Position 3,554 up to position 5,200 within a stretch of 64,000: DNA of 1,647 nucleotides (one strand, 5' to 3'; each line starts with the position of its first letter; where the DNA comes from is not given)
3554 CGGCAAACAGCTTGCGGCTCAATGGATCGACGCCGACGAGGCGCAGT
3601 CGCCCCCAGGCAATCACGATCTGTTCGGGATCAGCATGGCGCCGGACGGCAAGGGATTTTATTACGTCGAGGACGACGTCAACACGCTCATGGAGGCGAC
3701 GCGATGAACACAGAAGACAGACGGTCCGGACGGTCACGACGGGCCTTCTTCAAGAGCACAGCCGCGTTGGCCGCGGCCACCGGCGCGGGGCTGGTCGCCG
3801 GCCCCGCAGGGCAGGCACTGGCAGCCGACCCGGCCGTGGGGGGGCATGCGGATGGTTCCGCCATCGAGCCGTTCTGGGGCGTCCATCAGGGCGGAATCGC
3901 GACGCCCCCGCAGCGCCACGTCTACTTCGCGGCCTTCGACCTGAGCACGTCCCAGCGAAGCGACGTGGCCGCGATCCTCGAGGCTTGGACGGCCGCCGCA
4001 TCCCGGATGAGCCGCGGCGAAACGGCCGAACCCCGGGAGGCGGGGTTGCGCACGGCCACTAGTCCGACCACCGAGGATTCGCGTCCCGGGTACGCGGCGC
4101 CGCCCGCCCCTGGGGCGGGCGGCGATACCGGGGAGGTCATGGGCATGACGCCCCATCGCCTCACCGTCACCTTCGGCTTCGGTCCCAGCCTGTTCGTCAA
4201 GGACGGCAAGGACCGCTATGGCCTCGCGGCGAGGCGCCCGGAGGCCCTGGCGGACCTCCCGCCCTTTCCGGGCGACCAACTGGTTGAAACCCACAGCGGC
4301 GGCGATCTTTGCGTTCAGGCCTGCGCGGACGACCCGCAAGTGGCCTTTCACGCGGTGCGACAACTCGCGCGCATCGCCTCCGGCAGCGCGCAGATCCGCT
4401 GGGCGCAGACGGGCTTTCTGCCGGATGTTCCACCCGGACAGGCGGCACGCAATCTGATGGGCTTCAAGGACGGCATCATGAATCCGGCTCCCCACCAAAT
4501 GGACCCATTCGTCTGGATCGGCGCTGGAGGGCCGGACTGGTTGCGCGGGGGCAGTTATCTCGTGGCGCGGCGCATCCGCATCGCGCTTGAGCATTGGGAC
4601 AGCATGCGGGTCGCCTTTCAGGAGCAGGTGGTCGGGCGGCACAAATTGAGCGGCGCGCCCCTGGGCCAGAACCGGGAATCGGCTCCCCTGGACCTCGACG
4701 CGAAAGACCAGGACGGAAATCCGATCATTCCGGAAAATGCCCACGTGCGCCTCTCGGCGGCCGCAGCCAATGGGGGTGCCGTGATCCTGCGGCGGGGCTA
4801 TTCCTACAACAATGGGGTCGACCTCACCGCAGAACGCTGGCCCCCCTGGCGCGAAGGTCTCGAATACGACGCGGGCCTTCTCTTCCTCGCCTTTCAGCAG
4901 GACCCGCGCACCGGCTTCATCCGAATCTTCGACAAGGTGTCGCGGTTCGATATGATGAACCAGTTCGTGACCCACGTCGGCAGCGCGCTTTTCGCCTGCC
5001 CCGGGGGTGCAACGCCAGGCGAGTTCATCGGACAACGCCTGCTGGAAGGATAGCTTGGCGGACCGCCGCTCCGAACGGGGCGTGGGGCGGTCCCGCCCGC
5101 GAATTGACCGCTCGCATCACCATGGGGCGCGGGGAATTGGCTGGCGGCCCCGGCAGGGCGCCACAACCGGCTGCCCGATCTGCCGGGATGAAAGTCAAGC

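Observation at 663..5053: Fur-boxed hemP - OprB porin - secreted propeller - Tat DyP operon with no EfeU/EfeO or TonB receptor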

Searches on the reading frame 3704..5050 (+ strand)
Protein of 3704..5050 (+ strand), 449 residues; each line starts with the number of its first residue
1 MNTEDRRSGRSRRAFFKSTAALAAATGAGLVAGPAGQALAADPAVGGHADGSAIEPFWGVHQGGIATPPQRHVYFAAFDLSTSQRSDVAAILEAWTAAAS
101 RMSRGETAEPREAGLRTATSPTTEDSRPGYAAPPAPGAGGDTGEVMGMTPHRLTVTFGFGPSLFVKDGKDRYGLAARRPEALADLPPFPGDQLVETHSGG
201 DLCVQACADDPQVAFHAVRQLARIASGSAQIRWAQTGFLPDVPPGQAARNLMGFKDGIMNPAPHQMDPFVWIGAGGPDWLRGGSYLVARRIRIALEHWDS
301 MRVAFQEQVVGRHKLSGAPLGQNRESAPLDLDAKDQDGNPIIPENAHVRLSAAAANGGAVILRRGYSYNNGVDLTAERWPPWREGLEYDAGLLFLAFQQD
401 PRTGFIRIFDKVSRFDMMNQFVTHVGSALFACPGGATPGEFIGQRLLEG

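Call 5: search_protein_families(library=pfam, proteins=[window:3704-5050:+], max_evalue=0.01)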
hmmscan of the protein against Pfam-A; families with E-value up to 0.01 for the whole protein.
window:3704-5050:+ (449 aa): 2 families
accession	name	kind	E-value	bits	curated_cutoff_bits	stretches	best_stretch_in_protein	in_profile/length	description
PF20628.3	Dyp_perox_C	-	5.1e-40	137.4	20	1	248-436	2-165/166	Dyp-type peroxidase, C-terminal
PF04261.18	Dyp_perox_N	-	1.6e-34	119.5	20.4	1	62-238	1-145/146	Dyp-type peroxidase, N-terminal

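Call 6: search_protein_families(library=ncbifam, proteins=[window:3704-5050:+], max_evalue=0.01)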
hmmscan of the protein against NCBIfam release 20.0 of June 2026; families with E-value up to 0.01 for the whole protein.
window:3704-5050:+ (449 aa): 2 families
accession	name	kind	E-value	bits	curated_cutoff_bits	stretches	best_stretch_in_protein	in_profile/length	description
TIGR01412.1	tat_substr_1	equivalog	3.4e-125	418.2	428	1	9-448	7-420/420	iron uptake transporter deferrochelatase/peroxidase subunit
TIGR01413.1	Dyp_perox_fam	superfamily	7.1e-80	268.7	100.5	1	62-436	1-321/323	Dyp-type peroxidase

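Call 50: search_solved_structures(query=window:3704-5050:+, max_evalue=1e-10, show_alignments=1)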
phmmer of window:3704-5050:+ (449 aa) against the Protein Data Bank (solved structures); distinct sequences matched with E-value up to 1e-10: 34.
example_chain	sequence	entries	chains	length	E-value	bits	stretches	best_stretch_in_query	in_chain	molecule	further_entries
7pkx_A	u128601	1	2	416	7.8e-95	321.7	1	19-448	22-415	Deferrochelatase/peroxidase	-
7pl0_A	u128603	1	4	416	1.8e-94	320.5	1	19-448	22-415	Deferrochelatase/peroxidase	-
9fy7_A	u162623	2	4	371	1.5e-93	317.4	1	49-438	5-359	Deferrochelatase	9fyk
8rgs_A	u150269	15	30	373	1.5e-93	317.4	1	49-438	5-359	Deferrochelatase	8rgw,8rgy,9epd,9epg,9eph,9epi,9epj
6i43_A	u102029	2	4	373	3.4e-93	316.3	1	49-438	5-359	Deferrochelatase/peroxidase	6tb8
8pxp_A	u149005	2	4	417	4.1e-93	316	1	20-438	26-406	Deferrochelatase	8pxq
8omc_A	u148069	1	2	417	4.1e-93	316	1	20-438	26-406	Deferrochelatase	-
6kmm_A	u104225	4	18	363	4.3e-93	315.9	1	54-448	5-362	Deferrochelatase/peroxidase EfeB | Deferrochelatase/peroxidase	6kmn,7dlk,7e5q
6i7c_A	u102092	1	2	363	8.5e-93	315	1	51-437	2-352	Deferrochelatase/peroxidase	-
9gt0_A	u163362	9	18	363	8.6e-93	314.9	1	52-438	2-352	Deferrochelatase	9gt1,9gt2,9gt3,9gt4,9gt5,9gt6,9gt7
9gt8_A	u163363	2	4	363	8.7e-93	314.9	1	52-438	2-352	Deferrochelatase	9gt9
8olp_A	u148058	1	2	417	9.5e-93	314.8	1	20-438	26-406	Deferrochelatase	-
6i7z_A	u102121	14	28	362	9.5e-93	314.8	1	52-437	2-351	Deferrochelatase/peroxidase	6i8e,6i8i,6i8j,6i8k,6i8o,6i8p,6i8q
4grc_A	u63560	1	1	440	1.3e-92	314.4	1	20-438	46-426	Putative membrane protein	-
8olh_A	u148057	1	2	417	3.8e-92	312.8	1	20-438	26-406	Deferrochelatase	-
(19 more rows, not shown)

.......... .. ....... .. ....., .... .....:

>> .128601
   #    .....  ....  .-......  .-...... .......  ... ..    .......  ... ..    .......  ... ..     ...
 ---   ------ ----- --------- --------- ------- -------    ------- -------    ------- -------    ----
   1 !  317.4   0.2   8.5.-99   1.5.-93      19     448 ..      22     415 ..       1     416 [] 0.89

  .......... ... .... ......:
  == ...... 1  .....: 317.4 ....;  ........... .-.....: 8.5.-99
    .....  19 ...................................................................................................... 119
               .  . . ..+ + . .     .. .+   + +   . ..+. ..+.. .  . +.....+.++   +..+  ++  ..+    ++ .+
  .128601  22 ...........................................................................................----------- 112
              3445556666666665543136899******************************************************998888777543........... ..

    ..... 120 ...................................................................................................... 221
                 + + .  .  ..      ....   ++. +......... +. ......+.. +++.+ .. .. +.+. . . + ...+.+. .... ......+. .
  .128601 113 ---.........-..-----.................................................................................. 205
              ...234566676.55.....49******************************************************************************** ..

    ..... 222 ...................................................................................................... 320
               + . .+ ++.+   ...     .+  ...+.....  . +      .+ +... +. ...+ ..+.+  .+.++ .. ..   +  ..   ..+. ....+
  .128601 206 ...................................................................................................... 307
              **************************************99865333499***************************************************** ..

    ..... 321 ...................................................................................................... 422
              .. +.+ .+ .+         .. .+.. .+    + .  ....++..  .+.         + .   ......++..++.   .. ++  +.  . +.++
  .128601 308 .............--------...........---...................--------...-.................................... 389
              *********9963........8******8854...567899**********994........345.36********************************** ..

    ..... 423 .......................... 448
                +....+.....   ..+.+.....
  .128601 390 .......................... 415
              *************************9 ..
